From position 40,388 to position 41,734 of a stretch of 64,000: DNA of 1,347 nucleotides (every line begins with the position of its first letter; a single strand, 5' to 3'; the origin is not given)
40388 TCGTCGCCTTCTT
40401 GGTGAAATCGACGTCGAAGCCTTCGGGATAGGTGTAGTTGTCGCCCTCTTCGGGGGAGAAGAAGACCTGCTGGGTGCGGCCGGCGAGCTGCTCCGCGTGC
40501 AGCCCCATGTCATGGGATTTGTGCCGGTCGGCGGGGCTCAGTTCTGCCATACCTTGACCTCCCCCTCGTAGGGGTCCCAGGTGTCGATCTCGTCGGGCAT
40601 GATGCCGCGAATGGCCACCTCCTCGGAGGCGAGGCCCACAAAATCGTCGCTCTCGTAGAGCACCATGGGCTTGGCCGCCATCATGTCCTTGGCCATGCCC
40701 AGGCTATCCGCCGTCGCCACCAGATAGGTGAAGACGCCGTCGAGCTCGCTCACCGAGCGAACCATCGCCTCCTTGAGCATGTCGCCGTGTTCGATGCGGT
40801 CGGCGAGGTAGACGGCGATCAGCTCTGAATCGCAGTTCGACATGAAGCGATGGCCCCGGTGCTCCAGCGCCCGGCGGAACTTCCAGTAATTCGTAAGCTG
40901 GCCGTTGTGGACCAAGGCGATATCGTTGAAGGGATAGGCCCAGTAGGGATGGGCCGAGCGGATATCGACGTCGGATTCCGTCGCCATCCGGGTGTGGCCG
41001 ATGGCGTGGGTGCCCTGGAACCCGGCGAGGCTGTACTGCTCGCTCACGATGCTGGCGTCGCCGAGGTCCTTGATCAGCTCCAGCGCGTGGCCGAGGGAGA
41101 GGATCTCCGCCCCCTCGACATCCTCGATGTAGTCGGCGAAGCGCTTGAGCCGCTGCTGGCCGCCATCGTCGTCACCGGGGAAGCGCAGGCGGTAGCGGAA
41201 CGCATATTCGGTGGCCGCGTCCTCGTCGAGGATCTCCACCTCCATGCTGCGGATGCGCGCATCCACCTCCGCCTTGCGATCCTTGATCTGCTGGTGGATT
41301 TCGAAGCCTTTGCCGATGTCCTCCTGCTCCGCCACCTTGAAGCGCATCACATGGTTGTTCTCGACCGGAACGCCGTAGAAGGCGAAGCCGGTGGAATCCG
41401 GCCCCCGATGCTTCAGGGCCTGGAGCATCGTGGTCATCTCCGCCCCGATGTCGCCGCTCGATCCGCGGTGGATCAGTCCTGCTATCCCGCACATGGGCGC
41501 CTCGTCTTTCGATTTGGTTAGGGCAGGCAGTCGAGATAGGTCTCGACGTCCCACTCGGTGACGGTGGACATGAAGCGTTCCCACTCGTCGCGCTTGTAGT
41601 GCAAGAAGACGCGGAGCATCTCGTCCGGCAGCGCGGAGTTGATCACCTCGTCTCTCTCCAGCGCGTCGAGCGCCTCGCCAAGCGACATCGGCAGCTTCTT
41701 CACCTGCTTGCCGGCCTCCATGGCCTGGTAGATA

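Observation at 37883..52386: Bidirectional ~14.5-kb locus coupling a DMFase-type amidohydrolase and a polyamine-type importer to an N-methylglutamate-pathway-like module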

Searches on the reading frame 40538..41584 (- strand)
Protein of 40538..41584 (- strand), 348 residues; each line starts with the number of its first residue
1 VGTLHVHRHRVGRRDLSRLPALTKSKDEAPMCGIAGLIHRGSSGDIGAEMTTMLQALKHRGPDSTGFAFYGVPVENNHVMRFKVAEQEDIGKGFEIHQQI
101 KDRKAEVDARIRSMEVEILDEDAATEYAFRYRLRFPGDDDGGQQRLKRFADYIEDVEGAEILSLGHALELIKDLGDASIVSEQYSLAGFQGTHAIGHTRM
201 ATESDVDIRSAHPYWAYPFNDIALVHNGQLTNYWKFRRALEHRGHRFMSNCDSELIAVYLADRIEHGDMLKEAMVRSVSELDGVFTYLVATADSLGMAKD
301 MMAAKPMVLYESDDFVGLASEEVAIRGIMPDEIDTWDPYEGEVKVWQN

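Call 4: search_protein_families(library=pfam, proteins=[window:40538-41584:-], max_evalue=0.01)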
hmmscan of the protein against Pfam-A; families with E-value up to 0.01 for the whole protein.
window:40538-41584:- (348 aa): 3 families
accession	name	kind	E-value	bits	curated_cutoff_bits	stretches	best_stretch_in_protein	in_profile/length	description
PF13522.11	GATase_6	-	5.2e-17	62.5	27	1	190-321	9-130/130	Glutamine amidotransferase domain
PF13537.11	GATase_7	-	2.3e-15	57.2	25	1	197-325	1-121/123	Glutamine amidotransferase domain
PF13230.11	GATase_4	-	3.1e-05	23.5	23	1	181-298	61-172/272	Glutamine amidotransferases class-II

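Call 6: search_protein_families(library=ncbifam, proteins=[window:40538-41584:-], max_evalue=0.001)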
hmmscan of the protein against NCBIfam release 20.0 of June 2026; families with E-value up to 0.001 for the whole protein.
window:40538-41584:- (348 aa): 7 families
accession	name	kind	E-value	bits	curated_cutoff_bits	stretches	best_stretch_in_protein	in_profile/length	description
NF001484.0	PRK00331.1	subfamily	3.8e-28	98.2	381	1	166-326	40-199/601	isomerizing glutamine--fructose-6-phosphate transaminase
TIGR01135.1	glmS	equivalog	1.6e-27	96.3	418.05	1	166-325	39-197/607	glutamine--fructose-6-phosphate transaminase (isomerizing)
TIGR01134.1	purF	equivalog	5.2e-23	82.1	350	1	166-330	39-203/432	amidophosphoribosyltransferase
TIGR01536.1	asn_synth_AEB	equivalog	6e-17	61.8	267.1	1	192-327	45-168/517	asparagine synthase (glutamine-hydrolyzing)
TIGR03104.1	trio_amidotrans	equivalog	4.3e-14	51.7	570.1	1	190-325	40-165/589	N-acetylglutaminylglutamine amidotransferase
TIGR03108.1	eps_aminotran_1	hypoth_equivalog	8.5e-12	44.5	816.9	1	195-313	46-153/628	XrtA/PEP-CTERM system amidotransferase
NF006949.0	PRK09431.1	equivalog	2.9e-10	39.3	499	1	193-327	44-167/554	asparagine synthase B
